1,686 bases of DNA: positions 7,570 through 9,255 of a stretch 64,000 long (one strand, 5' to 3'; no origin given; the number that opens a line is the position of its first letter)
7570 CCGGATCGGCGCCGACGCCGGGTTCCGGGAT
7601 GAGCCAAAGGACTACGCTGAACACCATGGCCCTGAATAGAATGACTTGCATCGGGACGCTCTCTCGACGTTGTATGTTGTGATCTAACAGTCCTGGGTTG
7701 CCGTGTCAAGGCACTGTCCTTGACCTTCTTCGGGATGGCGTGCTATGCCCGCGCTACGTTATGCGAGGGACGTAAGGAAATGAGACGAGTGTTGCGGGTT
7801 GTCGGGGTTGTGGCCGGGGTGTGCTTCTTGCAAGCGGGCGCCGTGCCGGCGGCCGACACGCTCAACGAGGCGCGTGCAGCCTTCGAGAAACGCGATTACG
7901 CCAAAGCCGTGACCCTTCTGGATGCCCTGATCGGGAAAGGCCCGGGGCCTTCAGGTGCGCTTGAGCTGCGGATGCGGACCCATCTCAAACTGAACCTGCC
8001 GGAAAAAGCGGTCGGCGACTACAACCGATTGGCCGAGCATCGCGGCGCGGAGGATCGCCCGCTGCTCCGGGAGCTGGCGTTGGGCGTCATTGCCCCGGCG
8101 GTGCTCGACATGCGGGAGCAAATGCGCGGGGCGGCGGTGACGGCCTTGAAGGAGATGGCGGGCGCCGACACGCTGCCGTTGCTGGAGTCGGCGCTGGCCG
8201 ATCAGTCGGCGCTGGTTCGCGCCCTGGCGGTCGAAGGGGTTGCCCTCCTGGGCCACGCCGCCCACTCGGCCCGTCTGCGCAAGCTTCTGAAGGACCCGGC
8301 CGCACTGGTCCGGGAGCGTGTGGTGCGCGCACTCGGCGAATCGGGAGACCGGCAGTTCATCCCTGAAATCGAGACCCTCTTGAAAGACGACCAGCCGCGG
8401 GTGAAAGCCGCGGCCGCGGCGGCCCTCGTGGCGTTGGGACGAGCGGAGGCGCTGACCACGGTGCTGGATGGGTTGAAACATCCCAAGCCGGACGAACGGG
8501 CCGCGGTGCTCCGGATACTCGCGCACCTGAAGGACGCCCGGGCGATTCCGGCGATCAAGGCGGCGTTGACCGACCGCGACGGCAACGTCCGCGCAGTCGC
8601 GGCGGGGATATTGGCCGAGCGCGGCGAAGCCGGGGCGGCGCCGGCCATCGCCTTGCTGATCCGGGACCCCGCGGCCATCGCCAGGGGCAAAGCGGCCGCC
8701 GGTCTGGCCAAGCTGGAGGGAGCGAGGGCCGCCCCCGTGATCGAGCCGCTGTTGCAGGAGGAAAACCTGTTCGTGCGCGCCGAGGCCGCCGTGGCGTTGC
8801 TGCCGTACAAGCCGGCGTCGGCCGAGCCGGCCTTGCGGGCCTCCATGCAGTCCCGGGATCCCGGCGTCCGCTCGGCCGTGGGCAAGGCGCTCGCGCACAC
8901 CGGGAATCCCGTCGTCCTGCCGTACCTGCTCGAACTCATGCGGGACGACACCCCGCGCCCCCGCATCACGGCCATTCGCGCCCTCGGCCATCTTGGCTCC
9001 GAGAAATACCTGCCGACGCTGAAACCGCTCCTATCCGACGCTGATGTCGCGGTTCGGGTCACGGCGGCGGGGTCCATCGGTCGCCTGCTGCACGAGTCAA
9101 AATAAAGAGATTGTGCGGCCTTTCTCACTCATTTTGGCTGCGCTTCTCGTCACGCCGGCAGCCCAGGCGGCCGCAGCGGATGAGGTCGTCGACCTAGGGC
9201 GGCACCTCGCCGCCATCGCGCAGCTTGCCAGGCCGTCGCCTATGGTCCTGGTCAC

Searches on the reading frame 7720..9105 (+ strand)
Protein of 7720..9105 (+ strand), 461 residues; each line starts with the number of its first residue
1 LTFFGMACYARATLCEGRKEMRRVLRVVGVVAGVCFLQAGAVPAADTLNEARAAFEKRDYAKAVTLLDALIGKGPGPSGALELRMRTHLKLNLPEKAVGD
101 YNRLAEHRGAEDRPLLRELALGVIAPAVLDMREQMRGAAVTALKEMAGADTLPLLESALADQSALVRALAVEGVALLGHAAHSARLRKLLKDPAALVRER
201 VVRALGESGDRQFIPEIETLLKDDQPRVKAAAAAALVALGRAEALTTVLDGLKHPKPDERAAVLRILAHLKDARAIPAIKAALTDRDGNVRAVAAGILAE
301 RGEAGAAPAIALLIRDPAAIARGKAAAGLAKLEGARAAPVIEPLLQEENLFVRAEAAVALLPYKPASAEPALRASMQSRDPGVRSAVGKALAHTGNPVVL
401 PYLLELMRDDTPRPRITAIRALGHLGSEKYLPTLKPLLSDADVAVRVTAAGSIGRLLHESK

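Call 52: search_protein_families(library=ncbifam, proteins=[window:7720-9105:+], max_evalue=1e-10)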
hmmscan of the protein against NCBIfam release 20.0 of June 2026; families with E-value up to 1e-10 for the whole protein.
window:7720-9105:+ (461 aa): 3 families
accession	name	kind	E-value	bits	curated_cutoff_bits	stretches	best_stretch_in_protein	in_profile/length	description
NF045915.1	PhycobilmeDegNblB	equivalog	7.3e-23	81.2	300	0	219-356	74-212/214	phycobilisome degradation protein NblB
NF010374.0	PRK13800.1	equivalog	9.1e-18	63.9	1196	1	122-393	625-897/898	fumarate reductase/succinate dehydrogenase flavoprotein subunit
TIGR02270.1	TIGR02270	subfamily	5.4e-16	58.6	206.8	0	118-323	85-286/410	TIGR02270 family protein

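Call 56: search_protein_families(library=pfam, proteins=[window:7720-9105:+], max_evalue=0.0001)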
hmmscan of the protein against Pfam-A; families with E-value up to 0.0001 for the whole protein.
window:7720-9105:+ (461 aa): 7 families
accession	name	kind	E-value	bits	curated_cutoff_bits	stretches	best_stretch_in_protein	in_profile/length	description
PF13646.12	HEAT_2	-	2e-47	159.8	27.7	5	185-254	3-73/88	HEAT repeats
PF02985.28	HEAT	-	7.3e-25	85.1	23.5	0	213-240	1-28/31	HEAT repeat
PF03130.22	HEAT_PBS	-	2.8e-15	55.5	20.9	0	415-440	2-27/27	PBS lyase HEAT-like repeat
PF13513.12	HEAT_EZ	-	1.1e-11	45.4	27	0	399-425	29-55/55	HEAT-like repeat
PF12717.13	Cnd1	-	1.2e-09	38.8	26.4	0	185-241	25-87/162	non-SMC mitotic condensation complex subunit 1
PF11838.14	ERAP1_C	-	1.4e-05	25.1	38.2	0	193-297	125-242/318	ERAP1-like C-terminal domain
PF21581.3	SCD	-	3.6e-05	24.4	27.5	0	399-429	31-61/75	Stromalin conservative domain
